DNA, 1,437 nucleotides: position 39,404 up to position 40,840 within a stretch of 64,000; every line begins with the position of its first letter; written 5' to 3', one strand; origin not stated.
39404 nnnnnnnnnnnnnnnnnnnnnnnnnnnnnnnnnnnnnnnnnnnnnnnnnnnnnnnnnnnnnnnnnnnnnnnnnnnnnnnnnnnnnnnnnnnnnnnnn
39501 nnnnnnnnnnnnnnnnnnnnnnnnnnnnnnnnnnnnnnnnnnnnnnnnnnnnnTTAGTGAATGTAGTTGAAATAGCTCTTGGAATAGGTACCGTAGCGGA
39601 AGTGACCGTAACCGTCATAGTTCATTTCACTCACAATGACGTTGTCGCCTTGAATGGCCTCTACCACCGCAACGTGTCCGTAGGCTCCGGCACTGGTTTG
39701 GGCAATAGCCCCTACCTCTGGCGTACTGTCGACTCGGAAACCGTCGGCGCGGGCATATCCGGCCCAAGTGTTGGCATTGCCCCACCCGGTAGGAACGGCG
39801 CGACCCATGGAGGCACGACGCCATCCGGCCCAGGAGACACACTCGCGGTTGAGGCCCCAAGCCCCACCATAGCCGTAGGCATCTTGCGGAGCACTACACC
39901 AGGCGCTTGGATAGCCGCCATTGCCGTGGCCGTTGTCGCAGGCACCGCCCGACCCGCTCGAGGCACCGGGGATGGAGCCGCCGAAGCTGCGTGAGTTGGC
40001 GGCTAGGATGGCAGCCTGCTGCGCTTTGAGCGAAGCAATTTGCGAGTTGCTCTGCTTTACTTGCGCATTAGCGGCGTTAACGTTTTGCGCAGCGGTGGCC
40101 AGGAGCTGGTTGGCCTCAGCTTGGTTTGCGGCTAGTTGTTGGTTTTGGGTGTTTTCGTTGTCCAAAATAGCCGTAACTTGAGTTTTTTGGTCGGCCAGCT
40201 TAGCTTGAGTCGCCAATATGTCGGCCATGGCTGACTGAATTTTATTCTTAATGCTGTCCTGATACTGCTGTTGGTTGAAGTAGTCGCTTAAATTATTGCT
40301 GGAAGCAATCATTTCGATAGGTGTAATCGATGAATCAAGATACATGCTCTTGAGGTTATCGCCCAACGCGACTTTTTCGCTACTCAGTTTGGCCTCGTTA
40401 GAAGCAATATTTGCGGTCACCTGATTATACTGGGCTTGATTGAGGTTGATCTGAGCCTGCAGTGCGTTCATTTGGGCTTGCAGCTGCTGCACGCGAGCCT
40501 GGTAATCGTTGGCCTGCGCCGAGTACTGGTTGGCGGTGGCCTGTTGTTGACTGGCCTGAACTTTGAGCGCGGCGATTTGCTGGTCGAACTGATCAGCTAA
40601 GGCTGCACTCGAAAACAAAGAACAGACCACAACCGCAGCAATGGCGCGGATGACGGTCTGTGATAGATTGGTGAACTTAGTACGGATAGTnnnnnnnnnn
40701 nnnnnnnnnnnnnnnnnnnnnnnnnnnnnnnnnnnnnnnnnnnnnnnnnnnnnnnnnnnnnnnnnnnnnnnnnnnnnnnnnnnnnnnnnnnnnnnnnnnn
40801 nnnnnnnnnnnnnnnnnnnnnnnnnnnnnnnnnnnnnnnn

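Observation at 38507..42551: FtsE-FtsX-PcsB-like (coiled-coil CHAP hydrolase) module followed by a decayed Ctp protease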

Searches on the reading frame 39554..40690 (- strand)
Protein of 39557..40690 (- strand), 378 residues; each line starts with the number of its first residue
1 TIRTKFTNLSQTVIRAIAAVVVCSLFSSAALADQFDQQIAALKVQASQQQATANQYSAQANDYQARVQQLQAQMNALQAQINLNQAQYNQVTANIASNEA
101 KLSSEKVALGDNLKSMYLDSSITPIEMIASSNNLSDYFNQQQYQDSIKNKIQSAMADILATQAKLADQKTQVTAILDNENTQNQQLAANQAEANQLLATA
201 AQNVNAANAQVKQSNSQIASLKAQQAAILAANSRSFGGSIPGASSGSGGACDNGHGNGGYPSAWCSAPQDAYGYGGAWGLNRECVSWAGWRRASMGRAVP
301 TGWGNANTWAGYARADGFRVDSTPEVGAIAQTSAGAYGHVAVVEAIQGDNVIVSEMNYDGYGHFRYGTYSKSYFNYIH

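Call 3: search_protein_families(library=pfam, proteins=[window:39554-40630:-], max_evalue=0.01)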
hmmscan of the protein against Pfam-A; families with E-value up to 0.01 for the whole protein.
window:39554-40630:- (358 aa): 3 families
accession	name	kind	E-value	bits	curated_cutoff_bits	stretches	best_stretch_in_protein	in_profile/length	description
PF05257.22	CHAP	-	3.5e-16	59.9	26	1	257-337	7-81/81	CHAP domain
PF09728.14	Taxilin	-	0.0021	17.7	30.3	1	14-76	162-227/302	Myosin-like coiled-coil protein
PF14282.11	FlxA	-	0.0044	17.5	26.3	1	7-86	7-90/101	FlxA-like protein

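Call 8: find_homologous_proteins(query=window:39557-40690:-)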
Query seq(378 aa) (378 aa): 497 proteins with E <= 0.001 among 8000 candidates; the best 120 are listed.
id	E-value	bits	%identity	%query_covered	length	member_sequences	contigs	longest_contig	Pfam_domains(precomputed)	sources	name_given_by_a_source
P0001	6.2e-225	764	100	95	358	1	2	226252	PF05257.23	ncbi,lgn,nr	ncbi:CHAP domain-containing protein [Candidatus Saccharibacteria bacterium]|nr:CHAP domain-containin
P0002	3.8e-165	568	74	95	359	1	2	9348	PF05257.23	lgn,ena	-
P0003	2.2e-162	559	74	94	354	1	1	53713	PF05257.23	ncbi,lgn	-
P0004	2.0e-143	496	66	97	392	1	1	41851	PF05257.23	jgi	jgi:surface antigen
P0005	4.1e-142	492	64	97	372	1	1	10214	PF05257.23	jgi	jgi:surface antigen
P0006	1.9e-141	490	67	94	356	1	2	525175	PF05257.23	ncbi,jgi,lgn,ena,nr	ncbi:MAG TPA: CHAP domain-containing protein [Candidatus Saccharimonadia bacterium]|nr:CHAP domain-c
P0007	7.1e-140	485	62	98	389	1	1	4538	PF05257.23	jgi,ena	-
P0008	2.0e-133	463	62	97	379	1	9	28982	PF05257.23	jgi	jgi:surface antigen/peptidoglycan hydrolase CwlO-like protein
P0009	1.2e-131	458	59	100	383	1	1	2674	PF05257.23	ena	-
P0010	3.1e-131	456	59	98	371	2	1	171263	PF05257.23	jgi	jgi:surface antigen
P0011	4.9e-131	455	60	100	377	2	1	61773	PF05257.23,PF14362.12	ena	-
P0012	3.5e-130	453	58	100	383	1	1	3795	PF05257.23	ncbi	-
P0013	3.5e-130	453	61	96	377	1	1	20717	PF05257.23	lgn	-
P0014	9.5e-130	451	57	100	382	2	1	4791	PF05257.23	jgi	jgi:surface antigen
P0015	9.8e-130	451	61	95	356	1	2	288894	PF05257.23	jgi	jgi:surface antigen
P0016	2.5e-129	450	64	84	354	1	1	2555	PF05257.23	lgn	-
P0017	1.5e-127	444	58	100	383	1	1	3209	PF05257.23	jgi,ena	-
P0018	1.6e-127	444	60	97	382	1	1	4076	PF05257.23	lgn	-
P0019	2.1e-127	444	62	96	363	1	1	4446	PF05257.23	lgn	-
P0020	7.1e-127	442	62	93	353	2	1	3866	PF05257.23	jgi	jgi:surface antigen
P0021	5.8e-126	439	60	100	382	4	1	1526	PF05257.23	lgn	-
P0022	1.8e-125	437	58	99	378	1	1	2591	PF05257.23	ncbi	-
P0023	3.0e-125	436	59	99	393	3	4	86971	PF05257.23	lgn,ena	-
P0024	4.6e-125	436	69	78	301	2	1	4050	PF05257.23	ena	-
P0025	5.1e-124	432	56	100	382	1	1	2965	PF05257.23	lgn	-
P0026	1.3e-123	431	56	97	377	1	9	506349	PF05257.23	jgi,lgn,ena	-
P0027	2.2e-123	430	75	70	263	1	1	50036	PF05257.23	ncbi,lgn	-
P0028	2.4e-123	430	56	98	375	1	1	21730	PF05257.23,PF14362.12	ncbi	-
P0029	3.3e-122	426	57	98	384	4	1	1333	PF05257.23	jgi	jgi:surface antigen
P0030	2.9e-121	423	55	97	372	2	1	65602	PF05257.23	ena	-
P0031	8.7e-121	422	60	93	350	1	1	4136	PF05257.23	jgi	jgi:surface antigen/peptidoglycan hydrolase CwlO-like protein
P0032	1.2e-120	421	56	100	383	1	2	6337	PF05257.23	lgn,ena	-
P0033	4.5e-120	419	56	100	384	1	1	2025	PF05257.23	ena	-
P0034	1.1e-118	415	56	100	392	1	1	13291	PF05257.23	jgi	jgi:peptidoglycan hydrolase CwlO-like protein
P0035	2.2e-118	414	60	92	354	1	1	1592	PF05257.23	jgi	-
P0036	3.4e-118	413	57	96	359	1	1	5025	PF05257.23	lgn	-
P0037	5.5e-118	413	59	95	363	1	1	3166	PF05257.23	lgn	-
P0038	1.5e-116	408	57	94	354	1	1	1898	PF05257.23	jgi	jgi:surface antigen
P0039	4.9e-115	403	55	97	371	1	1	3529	PF05257.23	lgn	-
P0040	3.4e-114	400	52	99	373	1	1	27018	PF05257.23,PF24568.2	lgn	-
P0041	2.4e-113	397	57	95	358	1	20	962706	PF05257.23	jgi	jgi:surface antigen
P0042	2.6e-112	394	55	97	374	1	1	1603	PF05257.23,PF11559.14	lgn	-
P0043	3.4e-112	394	54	100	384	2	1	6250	PF05257.23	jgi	jgi:peptidoglycan hydrolase CwlO-like protein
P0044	4.3e-112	393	56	96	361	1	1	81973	PF05257.23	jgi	jgi:peptidoglycan DL-endopeptidase CwlO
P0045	1.2e-110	388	56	95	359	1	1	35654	PF05257.23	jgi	jgi:surface antigen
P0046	2.4e-110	387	54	97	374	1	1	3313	PF05257.23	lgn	-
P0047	7.0e-110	386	58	99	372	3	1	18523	PF05257.23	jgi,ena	-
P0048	4.8e-109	383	55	95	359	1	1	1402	PF05257.23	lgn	-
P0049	9.9e-109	382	58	99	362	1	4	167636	PF05257.23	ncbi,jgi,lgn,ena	-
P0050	4.6e-108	380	52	97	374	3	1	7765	PF05257.23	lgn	-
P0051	1.5e-106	375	53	97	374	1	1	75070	PF05257.23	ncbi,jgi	ncbi:MAG TPA: CHAP domain-containing protein [Candidatus Saccharimonadia bacterium]|jgi:surface anti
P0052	3.3e-106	374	59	97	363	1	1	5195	PF05257.23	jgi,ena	-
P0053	3.7e-106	374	58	96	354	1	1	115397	PF05257.23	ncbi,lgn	-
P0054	1.2e-105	372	57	96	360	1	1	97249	PF05257.23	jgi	jgi:surface antigen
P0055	2.6e-105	371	52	94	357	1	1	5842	PF05257.23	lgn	-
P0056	2.7e-105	371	56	99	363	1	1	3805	PF05257.23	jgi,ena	-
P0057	2.4e-103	364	55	93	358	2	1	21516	PF05257.23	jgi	jgi:peptidoglycan hydrolase CwlO-like protein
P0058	4.0e-103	364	52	98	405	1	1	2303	PF05257.23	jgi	jgi:surface antigen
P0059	7.6e-102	360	51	96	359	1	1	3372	PF05257.23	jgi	jgi:surface antigen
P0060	1.2e-101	359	50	93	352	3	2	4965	PF05257.23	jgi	jgi:surface antigen/peptidoglycan hydrolase CwlO-like protein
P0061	3.2e-101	357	61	73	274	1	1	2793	PF05257.23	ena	-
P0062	8.6e-101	356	50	92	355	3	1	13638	PF05257.23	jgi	jgi:surface antigen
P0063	8.4e-99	350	50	98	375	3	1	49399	PF05257.23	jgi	jgi:surface antigen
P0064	1.6e-98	349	48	99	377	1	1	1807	PF05257.23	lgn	-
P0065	6.1e-97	343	47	99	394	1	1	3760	PF05257.23,PF24568.2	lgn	-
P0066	1.2e-96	342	54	100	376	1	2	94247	PF05257.23,PF14362.12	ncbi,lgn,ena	-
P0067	3.2e-96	341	49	96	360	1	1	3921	PF05257.23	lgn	-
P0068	3.4e-96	341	54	99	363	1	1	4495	PF05257.23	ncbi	-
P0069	5.2e-95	337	49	100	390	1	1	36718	PF05257.23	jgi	jgi:peptidoglycan hydrolase CwlO-like protein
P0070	1.7e-94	335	54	98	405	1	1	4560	PF05257.23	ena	-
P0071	1.9e-94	335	52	96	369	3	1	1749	PF05257.23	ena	-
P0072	4.5e-94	334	52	95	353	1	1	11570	PF05257.23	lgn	-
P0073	1.1e-93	333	54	84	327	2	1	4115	PF05257.23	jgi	jgi:surface antigen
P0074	2.8e-91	325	50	95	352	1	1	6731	PF05257.23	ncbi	-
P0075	4.9e-91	324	49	100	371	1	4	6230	PF05257.23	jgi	jgi:surface antigen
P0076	2.9e-90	321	49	98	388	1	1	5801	PF05257.23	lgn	-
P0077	7.3e-90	320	51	97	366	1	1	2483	PF05257.23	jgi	jgi:surface antigen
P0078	2.3e-89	318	45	100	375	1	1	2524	PF05257.23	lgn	-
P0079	7.4e-89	317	49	98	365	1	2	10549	PF05257.23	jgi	jgi:surface antigen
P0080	1.1e-88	316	47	93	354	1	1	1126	PF05257.23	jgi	jgi:peptidoglycan hydrolase CwlO-like protein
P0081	8.9e-88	313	50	94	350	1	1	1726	PF05257.23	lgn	-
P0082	1.7e-87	312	50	89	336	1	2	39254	PF05257.23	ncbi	ncbi:MAG: hypothetical protein NVSMB39_2050 [Candidatus Saccharimonadales bacterium]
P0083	1.8e-87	312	52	93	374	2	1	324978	PF05257.23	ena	-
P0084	3.5e-87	311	45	98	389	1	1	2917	PF05257.23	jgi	jgi:peptidoglycan DL-endopeptidase CwlO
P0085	9.1e-87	310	49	96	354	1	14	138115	PF05257.23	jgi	jgi:surface antigen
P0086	1.4e-86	309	46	95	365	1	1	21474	PF05257.23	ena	-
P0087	5.0e-86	308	49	95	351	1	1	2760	PF05257.23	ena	-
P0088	6.6e-86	307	48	96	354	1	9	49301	PF05257.23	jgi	jgi:surface antigen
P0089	8.6e-86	307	49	98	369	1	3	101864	PF05257.23,PF14362.12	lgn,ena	-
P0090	2.9e-85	305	45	99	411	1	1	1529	PF05257.23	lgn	-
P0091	4.2e-85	304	46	92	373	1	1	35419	PF05257.23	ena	-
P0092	1.6e-84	303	43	100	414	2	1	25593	PF05257.23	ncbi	-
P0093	4.1e-84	301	58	81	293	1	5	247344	PF05257.23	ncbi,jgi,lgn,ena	-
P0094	4.6e-84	301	48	99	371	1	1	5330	PF05257.23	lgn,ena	-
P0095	2.6e-83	299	46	100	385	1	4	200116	PF05257.23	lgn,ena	-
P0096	3.5e-83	298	46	93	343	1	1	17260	PF05257.23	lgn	-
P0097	7.4e-83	297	51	94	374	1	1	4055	PF05257.23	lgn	-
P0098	9.8e-83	297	47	100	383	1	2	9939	PF05257.23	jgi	jgi:peptidoglycan DL-endopeptidase CwlO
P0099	1.2e-82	296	47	94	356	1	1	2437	PF05257.23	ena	-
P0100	1.8e-82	296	46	97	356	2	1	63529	PF05257.23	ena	-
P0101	9.7e-82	293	45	100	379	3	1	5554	PF05257.23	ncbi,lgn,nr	ncbi:MAG: hypothetical protein K0S68_773 [Candidatus Saccharibacteria bacterium]|nr:hypothetical pro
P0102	1.0e-81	293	46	97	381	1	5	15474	PF05257.23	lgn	-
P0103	1.8e-81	293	48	99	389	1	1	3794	PF05257.23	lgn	-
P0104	7.7e-81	290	45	96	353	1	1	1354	PF05257.23,PF10473.15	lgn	-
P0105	1.2e-80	290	47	95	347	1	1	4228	PF05257.23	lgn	-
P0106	1.2e-80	290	51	88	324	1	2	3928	PF05257.23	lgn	-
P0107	1.2e-80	290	56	67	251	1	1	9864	PF05257.23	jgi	jgi:peptidoglycan DL-endopeptidase CwlO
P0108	7.8e-80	287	44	95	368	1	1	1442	PF05257.23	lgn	-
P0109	1.3e-79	286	45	100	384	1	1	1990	PF05257.23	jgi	jgi:surface antigen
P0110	1.8e-79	286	44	97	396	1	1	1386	PF05257.23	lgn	-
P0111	2.7e-79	285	46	97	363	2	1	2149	PF05257.23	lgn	-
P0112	5.8e-78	281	47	94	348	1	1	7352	PF05257.23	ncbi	-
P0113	5.9e-78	281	42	100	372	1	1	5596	PF05257.23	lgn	-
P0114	6.4e-78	281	46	94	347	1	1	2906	PF05257.23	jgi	jgi:peptidoglycan DL-endopeptidase CwlO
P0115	9.6e-78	280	46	97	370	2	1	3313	PF05257.23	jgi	jgi:surface antigen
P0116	1.0e-77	280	46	93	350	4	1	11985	PF27241.1,PF05257.23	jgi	jgi:surface antigen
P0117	2.1e-77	279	44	98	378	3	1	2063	PF05257.23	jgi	jgi:surface antigen/predicted nucleic acid-binding Zn-ribbon protein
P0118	6.0e-77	278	48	90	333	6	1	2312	PF05257.23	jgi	jgi:surface antigen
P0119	6.5e-77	278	46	97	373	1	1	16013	PF05257.23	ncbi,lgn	-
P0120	1.4e-76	276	46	94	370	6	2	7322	PF05257.23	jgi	-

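Call 16: find_related_loci(query=A1, collection=genome_contigs, flank=6000)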
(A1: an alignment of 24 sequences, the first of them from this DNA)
Query A1 (378 aa) in genome_contigs; peptide patterns used: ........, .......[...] (x = any residue, [..] = any of these).
59 stretches matched a pattern; 10 encode a relative of the query (tblastn E <= 1e-3); 10 distinct loci.
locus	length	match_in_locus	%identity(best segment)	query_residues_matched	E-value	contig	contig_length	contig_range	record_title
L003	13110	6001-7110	71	9-378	6e-171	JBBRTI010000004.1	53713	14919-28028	MAG: Candidatus Saccharimonadia bacterium isolate La2_metabat2.203 La2_metabat2.203_K_915526L53713_cov_15.0872, whole ge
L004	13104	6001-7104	70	11-378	4e-160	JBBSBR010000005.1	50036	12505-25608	MAG: Candidatus Saccharimonadia bacterium isolate La6_metabat2.164 La6_metabat2.164_K_939169_L_50036_cov_29.0000, whole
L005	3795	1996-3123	58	1-378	1e-122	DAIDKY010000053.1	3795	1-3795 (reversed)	MAG TPA_asm: bacterium isolate clean414 NODE_53_length_3795_cov_2.723507, whole genome shotgun sequence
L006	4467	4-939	52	66-378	8e-103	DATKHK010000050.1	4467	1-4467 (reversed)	MAG TPA_asm: Candidatus Saccharimonadales bacterium isolate SMAG_U14575 k141_83925, whole genome shotgun sequence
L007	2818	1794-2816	57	1-341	4e-98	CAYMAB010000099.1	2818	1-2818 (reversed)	MAG TPA_asm: uncultured Candidatus Saccharimonadales bacterium isolate binchicken_co54_498 genome assembly, contig: NODE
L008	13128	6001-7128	56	1-378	3e-94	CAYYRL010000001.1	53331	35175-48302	MAG TPA_asm: uncultured Candidatus Saccharimonadales bacterium isolate SRP200132_co2_252 genome assembly, contig: NODE_4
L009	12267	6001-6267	49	295-378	2e-17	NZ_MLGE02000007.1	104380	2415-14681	Staphylococcus pseudintermedius strain LMG 22219 LMG19_S15_L001_R1_001_Assembly_Contig_7, whole genome shotgun sequence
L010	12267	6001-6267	48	295-378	2e-11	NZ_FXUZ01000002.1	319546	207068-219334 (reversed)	Staphylococcus cornubiensis strain NW1, whole genome shotgun sequence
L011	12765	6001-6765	24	72-361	2e-10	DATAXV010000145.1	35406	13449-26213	MAG TPA_asm: Candidatus Dormiibacterota bacterium isolate SMAG_U5662 k141_687073, whole genome shotgun sequence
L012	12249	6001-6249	34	270-362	2e-6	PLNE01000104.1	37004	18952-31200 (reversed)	MAG: Candidatus Dormiibacterota bacterium isolate fen_879 73.20120800_E2D.47_contig_8388, whole genome shotgun sequence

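Call 22: search_protein_families(library=ncbifam, proteins=[window:39554-40687:-], max_evalue=0.00001)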
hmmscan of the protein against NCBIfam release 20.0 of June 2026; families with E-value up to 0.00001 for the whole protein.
window:39554-40687:- (377 aa): 4 families
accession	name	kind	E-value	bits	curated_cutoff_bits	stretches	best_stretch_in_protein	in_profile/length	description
NF046104.1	PptglHdxlasePcsB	equivalog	2.8e-18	66.3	450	1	148-360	180-377/400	peptidoglycan hydrolase PcsB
NF052572.1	PtdglycHdlsScrM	equivalog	4.5e-16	58.8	400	1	259-362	45-152/373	peptidoglycan hydrolase ScrM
TIGR02169.1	SMC_prok_A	equivalog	9.2e-07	26.9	729.4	1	35-229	315-505/1165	chromosome segregation protein SMC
NF006361.0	PRK08581.1-3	equivalog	8.4e-06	24.5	839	1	283-356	546-625/652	amidase domain-containing protein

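Call 23: search_solved_structures(query=window:39554-40687:-, max_evalue=0.001, show_alignments=1)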
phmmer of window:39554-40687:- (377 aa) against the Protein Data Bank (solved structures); distinct sequences matched with E-value up to 0.001: 8.
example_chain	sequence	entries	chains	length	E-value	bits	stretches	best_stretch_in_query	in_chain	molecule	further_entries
2lrj_A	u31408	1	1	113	3.4e-15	59.8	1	293-377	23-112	Staphyloxanthin biosynthesis protein, putative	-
2k3a_A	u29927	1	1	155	1.8e-13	54.1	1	292-377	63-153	CHAP domain protein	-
9r6w_AAA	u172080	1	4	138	1.4e-11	47.9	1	295-360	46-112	Peptidoglycan hydrolase PcsB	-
9r7g_A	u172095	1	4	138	2.1e-11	47.4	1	287-360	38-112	Peptidoglycan hydrolase PcsB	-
4cgk_A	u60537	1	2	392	1.2e-06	31.6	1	29-360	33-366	SECRETED 45 KDA PROTEIN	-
9eum_A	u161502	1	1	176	1.8e-06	31.1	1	244-361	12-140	Peptidase C51 domain-containing protein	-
9euf_E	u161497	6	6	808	1.2e-05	28.4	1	236-361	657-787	Peptidase C51 domain-containing protein | ORF56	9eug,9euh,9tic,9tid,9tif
5t1q_A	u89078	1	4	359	0.00049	23.1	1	283-368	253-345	N-acetylmuramoyl-L-alanine amidase domain-containing protein SAOUHSC_02979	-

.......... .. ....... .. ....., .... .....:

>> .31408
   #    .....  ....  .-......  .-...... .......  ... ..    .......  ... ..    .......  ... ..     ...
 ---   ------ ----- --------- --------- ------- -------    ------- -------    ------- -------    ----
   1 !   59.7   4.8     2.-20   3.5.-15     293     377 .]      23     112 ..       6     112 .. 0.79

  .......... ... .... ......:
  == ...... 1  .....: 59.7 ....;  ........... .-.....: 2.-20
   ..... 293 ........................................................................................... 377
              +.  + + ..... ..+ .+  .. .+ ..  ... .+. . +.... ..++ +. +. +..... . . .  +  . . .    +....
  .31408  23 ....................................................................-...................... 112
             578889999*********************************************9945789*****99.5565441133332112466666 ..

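Call 24: find_related_loci(query=A1, collection=metagenome_contigs, flank=3500)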
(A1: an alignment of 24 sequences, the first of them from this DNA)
Query A1 (378 aa) in metagenome_contigs; peptide patterns used: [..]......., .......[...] (x = any residue, [..] = any of these).
107 stretches matched a pattern; 36 encode a relative of the query (tblastn E <= 1e-3); 36 distinct loci.
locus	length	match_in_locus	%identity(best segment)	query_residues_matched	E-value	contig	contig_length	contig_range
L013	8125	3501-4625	64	3-378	1e-143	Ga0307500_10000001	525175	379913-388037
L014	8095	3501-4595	56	11-378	2e-124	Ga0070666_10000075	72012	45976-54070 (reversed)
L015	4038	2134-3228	56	11-378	1e-126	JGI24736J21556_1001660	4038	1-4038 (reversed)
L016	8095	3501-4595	56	11-378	2e-124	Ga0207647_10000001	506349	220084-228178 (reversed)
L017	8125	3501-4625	60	1-378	2e-124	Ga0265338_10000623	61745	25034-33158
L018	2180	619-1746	58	1-378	6e-125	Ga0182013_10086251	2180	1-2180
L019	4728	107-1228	59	6-378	3e-117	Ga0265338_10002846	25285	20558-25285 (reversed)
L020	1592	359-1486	56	4-378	9e-121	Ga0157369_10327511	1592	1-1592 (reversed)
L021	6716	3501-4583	55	11-378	5e-102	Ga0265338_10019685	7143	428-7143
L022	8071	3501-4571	37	26-378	1e-54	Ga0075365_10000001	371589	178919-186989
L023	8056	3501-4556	31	4-364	3e-49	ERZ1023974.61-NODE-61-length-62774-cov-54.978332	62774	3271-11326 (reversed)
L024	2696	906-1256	44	260-378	3e-25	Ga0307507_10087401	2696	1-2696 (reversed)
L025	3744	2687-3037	40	260-378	3e-21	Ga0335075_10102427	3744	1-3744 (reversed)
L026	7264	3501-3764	53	296-378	3e-19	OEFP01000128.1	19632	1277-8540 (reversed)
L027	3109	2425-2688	52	296-378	3e-19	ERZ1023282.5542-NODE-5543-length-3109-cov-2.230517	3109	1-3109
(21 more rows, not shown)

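Call 31: predict_structure(alignment_id=A1)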
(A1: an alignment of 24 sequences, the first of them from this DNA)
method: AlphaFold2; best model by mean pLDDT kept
length: 378 residues; sequences in the alignment: 24
mean_pLDDT: 70.4   pTM: 0.38
mean pLDDT of the five models: 70.4, 68.9, 64.6, 62.0, 54.9
residues with pLDDT >= 90: 14; 70-90: 191; 50-70: 142; < 50: 31
segments of 3 or more residues with pLDDT < 50: 1-3, 26-29, 232-249, 253-255
pLDDT, mean of each block of 10 residues (from residue 1): 51 61 51 58 66 68 75 79 83 85 82 67 56 64 77 81 82 81 79 75 68 63 54 43 39 52 64 63 77 81 73 85 90 80 86 75 73 89
secondary structure, 60 per line:
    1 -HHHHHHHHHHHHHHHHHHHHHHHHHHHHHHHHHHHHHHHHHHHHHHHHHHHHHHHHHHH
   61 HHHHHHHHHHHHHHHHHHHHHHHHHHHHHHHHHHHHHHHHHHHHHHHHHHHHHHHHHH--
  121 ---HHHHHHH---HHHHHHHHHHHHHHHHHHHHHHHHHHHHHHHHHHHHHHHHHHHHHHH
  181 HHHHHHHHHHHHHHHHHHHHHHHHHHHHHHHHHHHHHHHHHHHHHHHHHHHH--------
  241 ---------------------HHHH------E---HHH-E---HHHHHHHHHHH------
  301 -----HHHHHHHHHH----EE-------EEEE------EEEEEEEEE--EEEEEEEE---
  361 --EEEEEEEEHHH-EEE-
elements in order: H2-118 H124-130 H134-232 H262-265 H284-294 H306-315 E329-332 E339-347 E350-357 E363-370 E375-377
